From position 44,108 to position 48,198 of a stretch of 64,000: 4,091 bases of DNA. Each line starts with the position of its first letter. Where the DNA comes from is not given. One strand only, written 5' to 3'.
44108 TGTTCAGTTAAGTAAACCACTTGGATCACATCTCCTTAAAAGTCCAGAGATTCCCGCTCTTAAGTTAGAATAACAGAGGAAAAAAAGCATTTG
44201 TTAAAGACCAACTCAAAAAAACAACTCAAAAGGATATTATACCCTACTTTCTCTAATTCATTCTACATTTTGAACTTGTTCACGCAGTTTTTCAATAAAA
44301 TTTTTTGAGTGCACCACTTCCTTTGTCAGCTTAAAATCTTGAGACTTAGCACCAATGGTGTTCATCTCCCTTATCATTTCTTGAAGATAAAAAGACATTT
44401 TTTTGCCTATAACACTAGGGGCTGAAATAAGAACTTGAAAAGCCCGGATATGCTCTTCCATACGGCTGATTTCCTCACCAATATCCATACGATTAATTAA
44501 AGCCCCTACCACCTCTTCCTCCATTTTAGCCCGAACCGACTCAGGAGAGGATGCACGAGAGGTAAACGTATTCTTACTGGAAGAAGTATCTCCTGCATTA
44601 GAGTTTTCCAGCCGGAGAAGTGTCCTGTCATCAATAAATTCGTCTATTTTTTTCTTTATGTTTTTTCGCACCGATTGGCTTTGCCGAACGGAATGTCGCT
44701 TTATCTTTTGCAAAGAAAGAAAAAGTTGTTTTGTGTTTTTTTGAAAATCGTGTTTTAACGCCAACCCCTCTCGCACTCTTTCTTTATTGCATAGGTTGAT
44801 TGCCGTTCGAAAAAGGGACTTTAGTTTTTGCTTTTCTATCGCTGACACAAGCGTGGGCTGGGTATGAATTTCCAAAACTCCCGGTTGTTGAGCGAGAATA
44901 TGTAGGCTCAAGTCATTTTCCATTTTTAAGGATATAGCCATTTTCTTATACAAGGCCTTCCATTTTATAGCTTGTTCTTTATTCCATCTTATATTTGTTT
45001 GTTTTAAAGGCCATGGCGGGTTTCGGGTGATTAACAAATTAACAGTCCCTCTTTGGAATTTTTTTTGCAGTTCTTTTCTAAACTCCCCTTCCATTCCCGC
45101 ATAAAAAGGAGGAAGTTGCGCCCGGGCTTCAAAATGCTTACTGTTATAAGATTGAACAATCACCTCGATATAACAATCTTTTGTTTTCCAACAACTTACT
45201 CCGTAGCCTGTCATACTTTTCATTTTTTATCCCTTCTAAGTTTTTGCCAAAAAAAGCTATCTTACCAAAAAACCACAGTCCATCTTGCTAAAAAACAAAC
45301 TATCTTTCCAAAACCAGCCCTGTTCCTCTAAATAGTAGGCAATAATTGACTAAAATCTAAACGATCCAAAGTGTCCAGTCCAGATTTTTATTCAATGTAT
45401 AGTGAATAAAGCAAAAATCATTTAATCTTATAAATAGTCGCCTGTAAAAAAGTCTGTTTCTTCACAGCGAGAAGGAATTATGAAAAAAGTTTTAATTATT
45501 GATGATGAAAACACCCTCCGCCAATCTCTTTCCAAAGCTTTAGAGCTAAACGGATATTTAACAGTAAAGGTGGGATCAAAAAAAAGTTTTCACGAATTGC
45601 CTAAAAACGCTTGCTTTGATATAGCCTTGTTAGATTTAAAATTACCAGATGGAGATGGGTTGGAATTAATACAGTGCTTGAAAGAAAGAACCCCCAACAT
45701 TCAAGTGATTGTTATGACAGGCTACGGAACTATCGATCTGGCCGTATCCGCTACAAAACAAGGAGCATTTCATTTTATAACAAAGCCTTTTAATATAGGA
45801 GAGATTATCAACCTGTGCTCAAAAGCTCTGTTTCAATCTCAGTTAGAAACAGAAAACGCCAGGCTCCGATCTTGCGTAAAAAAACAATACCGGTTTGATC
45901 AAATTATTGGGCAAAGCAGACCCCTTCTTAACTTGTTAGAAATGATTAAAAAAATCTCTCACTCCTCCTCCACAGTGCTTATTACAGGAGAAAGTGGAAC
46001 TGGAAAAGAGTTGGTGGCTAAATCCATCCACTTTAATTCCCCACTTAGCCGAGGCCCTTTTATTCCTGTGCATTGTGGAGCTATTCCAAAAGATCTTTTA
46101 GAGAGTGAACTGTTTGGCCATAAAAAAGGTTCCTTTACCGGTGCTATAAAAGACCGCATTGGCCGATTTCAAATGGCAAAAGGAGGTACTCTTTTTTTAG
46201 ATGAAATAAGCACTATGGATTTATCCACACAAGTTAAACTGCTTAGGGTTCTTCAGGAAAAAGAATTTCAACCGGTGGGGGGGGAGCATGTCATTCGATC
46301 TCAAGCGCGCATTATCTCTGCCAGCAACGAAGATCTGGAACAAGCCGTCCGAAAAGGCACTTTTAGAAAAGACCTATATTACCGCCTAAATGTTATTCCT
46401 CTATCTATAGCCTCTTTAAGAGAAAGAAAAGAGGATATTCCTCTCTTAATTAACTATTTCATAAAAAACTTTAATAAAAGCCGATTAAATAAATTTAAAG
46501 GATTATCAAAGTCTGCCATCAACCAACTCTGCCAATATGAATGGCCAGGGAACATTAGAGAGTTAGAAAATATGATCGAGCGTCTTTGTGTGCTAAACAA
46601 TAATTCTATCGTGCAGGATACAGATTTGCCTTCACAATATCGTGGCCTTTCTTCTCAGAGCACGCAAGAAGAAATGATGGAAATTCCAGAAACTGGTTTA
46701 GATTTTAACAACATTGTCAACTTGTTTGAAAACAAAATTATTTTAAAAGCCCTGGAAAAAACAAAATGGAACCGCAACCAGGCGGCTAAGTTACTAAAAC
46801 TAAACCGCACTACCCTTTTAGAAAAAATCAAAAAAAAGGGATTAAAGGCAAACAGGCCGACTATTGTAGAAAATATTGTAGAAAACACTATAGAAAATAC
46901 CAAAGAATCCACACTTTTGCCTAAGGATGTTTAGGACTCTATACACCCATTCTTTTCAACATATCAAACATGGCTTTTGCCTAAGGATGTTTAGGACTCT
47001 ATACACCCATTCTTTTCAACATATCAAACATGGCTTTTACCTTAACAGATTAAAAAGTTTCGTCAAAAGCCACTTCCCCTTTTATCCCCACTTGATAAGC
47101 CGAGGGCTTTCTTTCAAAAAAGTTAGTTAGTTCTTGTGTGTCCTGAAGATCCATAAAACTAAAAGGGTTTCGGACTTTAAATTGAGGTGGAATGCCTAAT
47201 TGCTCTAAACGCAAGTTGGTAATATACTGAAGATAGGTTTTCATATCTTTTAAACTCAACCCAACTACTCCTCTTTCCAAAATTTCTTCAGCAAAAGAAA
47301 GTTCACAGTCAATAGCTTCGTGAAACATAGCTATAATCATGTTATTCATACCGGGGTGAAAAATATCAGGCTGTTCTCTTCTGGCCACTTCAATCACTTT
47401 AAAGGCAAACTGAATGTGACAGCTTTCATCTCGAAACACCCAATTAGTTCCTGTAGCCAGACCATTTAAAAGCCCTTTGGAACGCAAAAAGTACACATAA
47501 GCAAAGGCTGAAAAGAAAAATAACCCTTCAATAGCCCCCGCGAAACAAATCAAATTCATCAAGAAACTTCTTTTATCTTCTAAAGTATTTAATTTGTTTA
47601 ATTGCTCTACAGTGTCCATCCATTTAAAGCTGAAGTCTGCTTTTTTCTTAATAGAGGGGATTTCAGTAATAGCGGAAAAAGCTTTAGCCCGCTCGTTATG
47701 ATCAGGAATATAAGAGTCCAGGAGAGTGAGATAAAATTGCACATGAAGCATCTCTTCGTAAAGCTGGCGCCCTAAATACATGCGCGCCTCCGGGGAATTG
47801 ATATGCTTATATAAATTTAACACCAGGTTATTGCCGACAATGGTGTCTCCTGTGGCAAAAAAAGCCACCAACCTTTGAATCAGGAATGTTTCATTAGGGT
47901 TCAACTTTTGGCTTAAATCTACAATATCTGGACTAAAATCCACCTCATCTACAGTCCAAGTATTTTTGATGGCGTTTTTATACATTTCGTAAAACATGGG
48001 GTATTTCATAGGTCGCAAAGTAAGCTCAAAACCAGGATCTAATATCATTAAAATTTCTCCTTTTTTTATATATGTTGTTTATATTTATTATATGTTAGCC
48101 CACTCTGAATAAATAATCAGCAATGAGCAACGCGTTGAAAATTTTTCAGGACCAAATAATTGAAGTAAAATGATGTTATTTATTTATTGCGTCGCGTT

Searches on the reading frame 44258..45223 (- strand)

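Call 8: search_protein_families(library=pfam, proteins=[window:44258-45223:-], max_evalue=0.01)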
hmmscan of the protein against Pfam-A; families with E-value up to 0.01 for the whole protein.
window:44258-45223:- (321 aa): 2 families
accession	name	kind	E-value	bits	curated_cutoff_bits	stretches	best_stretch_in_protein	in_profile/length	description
PF08340.16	YicC-like_C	-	5.9e-28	97.9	27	1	229-321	29-120/120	Endoribonuclease YicC-like, C-terminal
PF03755.18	YicC-like_N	-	3.2e-26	93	25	1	1-157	1-155/156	Endoribonuclease YicC-like, N-terminal region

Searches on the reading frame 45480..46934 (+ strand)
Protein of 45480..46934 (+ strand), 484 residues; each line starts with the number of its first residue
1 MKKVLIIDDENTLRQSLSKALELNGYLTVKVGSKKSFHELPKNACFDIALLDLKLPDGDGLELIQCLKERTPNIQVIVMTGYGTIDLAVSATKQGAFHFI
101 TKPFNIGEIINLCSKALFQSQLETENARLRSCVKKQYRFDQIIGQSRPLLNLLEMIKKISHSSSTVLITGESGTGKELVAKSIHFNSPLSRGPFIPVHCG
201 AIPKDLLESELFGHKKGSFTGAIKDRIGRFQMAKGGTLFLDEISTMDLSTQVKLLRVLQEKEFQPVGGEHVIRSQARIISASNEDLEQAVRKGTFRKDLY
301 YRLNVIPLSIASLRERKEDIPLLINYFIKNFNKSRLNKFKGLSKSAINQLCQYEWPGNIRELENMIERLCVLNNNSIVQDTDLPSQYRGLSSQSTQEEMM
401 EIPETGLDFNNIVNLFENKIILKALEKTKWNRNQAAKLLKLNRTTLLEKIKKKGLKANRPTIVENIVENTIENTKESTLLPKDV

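Call 8: search_protein_families(library=pfam, proteins=[window:45480-46934:+], max_evalue=0.01)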
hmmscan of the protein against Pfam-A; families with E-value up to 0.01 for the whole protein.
window:45480-46934:+ (484 aa): 7 families
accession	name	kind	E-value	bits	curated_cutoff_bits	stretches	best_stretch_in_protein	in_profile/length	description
PF00158.32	Sigma54_activat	-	1.7e-68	230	20.2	1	142-308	1-167/168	Sigma-54 interaction domain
PF25601.1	AAA_lid_14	-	1.8e-27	95.4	27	1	314-396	1-83/87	AAA+ ATPase lid domain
PF00072.30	Response_reg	-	1.5e-24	86.8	30.2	1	4-111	1-108/111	Response regulator receiver domain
PF14532.12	Sigma54_activ_2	-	4.7e-20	72.7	25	1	143-312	1-137/138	Sigma-54 interaction domain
PF02954.25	HTH_8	-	1.3e-11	44.5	22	1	416-452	5-41/42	Bacterial regulatory protein, Fis family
PF07728.20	AAA_5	-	2.2e-08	34.6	22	1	166-284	2-123/139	AAA domain (dynein-related subfamily)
PF13245.12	AAA_19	-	0.0056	17.3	25.1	0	234-262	90-118/134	AAA domain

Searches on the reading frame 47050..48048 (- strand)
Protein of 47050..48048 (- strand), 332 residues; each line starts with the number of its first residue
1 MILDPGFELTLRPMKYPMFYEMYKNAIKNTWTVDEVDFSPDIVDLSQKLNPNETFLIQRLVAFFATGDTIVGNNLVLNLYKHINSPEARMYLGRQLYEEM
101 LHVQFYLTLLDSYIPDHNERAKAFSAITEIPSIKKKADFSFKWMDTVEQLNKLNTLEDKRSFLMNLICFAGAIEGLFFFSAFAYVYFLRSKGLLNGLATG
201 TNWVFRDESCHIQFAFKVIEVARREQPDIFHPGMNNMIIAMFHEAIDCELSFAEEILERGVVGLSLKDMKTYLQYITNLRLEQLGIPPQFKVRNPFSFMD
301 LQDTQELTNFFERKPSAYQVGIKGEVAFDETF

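Call 8: search_protein_families(library=pfam, proteins=[window:47050-48048:-], max_evalue=0.01)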
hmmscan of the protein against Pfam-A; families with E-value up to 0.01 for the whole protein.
window:47050-48048:- (332 aa): 1 family
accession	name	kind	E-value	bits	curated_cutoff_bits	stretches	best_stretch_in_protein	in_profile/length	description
PF00268.27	Ribonuc_red_sm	-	3.1e-77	260.1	33.6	1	10-295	3-281/281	Ribonucleotide reductase, small chain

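Call 11: find_encoding_contigs(protein=window:47050-48048:-, flank=5000, max_places=10)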
Protein window:47050-48048:- (332 aa): 1 contig read that carries it; 1 place shown.
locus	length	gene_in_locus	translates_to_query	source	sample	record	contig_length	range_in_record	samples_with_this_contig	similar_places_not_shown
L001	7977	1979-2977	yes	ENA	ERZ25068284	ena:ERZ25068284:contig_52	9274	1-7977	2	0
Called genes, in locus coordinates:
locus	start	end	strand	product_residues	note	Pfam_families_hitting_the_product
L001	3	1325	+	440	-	?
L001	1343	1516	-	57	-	-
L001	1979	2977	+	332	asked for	PF00268:Ribonuc_red_sm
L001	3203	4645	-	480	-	PF00072:Response_reg, PF00158:Sigma54_activat, PF14532:Sigma54_activ_2, PF07728:AAA_5, PF25601:AAA_lid_14, PF02954:HTH_8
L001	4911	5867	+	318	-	PF03755:YicC-like_N, PF08340:YicC-like_C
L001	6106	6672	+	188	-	PF00005:ABC_tran (faint), PF00625:Guanylate_kin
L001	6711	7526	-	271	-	PF18165:pP_pnuc_1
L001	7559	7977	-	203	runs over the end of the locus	-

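Call 76: find_encoding_contigs(protein=window:47050-48048:-, flank=10000, max_places=10)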
Protein window:47050-48048:- (332 aa): 1 contig read that carries it; 1 place shown.
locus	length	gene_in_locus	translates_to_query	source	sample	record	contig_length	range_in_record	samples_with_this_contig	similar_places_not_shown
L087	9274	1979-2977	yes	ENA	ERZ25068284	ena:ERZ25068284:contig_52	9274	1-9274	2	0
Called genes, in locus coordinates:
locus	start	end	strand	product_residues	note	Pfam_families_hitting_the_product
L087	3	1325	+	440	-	?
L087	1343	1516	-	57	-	-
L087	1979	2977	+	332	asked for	PF00268:Ribonuc_red_sm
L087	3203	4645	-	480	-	PF00072:Response_reg, PF00158:Sigma54_activat, PF14532:Sigma54_activ_2, PF07728:AAA_5, PF25601:AAA_lid_14, PF02954:HTH_8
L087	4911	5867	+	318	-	PF03755:YicC-like_N, PF08340:YicC-like_C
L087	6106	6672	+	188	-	PF00005:ABC_tran (faint), PF00625:Guanylate_kin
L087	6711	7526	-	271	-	PF18165:pP_pnuc_1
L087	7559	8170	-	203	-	-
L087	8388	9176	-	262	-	-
